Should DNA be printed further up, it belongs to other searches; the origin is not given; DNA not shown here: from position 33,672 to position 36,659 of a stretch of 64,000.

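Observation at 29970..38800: Five-gene island of fibre-like and secreted proteins around a phased repeat array: candidate undescribed system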

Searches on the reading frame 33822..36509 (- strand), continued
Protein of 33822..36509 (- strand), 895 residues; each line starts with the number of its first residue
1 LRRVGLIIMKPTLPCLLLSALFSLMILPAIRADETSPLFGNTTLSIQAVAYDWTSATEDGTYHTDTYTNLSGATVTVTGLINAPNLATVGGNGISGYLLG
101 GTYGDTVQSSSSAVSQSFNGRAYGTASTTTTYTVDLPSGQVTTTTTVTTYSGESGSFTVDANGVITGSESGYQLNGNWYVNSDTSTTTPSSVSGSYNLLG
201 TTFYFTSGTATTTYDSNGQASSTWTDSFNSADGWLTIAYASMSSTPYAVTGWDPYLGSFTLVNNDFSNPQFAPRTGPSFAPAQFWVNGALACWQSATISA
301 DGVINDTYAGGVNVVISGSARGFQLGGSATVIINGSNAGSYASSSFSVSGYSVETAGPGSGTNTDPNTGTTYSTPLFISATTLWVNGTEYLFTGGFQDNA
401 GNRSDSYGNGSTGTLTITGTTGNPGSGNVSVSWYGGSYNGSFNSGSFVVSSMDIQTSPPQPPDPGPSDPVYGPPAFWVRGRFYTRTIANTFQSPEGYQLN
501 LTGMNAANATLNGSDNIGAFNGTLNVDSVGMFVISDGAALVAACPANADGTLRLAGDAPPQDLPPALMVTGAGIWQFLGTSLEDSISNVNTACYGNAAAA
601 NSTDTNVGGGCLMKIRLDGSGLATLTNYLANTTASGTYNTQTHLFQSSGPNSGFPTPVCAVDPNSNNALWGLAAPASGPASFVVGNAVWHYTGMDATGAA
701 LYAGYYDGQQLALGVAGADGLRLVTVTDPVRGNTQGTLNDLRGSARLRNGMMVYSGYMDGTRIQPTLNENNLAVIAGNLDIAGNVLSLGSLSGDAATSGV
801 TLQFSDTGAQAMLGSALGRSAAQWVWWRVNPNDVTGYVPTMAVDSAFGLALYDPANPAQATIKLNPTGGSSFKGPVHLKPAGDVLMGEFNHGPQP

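Call 105: find_encoding_contigs(protein=P0142, flank=10000, max_places=3)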
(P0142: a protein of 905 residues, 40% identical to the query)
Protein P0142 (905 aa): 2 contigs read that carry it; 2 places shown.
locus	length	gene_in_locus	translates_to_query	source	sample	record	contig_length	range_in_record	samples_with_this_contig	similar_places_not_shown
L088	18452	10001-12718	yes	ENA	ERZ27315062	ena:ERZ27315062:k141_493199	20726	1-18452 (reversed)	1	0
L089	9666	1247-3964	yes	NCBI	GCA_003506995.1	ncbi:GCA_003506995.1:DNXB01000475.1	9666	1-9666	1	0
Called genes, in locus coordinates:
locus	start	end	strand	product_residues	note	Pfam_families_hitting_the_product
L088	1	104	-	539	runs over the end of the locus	PF06418:CTP_synth_N, PF00117:GATase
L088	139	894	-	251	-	PF02348:CTP_transf_3, PF12804:NTP_transf_3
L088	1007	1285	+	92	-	-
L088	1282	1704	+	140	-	PF13470:PIN_3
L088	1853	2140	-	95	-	PF02201:SWIB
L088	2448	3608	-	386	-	PF00989:PAS, PF13188:PAS_8, PF08448:PAS_4, PF12860:PAS_7 (faint), PF13426:PAS_9, PF00512:HisKA, PF02518:HATPase_c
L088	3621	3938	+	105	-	PF03091:CutA1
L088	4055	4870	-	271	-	PF13366:PDDEXK_3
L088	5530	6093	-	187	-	-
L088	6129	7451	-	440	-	PF00749:tRNA-synt_1c, PF19269:Anticodon_2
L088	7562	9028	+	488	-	PF05359:DUF748 (weak)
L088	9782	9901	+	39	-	-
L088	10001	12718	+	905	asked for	-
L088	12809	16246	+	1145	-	PF18884:TSP3_bac (weak)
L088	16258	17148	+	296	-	-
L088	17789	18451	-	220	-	?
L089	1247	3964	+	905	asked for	-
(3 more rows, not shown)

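Call 108: search_protein_families(library=pfam, proteins=[L086:3-632:+, L086:3533-7054:+, L088:12809-16246:+, L085:3160-5628:+, L085:5631-6473:+, L086:7139-8137:+, L088:16258-17148:+], max_evalue=0.01)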
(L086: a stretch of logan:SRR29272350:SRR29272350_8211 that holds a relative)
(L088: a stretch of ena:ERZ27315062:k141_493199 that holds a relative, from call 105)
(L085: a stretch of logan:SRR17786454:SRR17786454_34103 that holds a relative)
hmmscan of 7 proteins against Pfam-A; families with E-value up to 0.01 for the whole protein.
L086:3-632:+ (209 aa): 0 families

L086:3533-7054:+ (1173 aa): 0 families

L088:12809-16246:+ (1145 aa): 2 families
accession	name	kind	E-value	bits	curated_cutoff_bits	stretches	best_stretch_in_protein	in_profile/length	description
PF18884.5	TSP3_bac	-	2.4e-07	30.9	25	2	413-431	1-19/22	Bacterial TSP3 repeat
PF09134.16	Invasin_D3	-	0.0021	19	33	1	477-567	18-97/98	Invasin, domain 3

L085:3160-5628:+ (822 aa): 1 family
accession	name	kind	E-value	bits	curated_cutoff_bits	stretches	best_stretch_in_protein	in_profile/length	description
PF18884.5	TSP3_bac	-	4.3e-07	30.1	25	1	218-237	1-20/22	Bacterial TSP3 repeat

L085:5631-6473:+ (280 aa): 1 family
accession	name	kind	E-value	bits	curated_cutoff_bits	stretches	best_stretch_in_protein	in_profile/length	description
PF13517.12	FG-GAP_3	-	0.0008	20.4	26.9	1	58-112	1-42/61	FG-GAP-like repeat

L086:7139-8137:+ (332 aa): 0 families

L088:16258-17148:+ (296 aa): 0 families
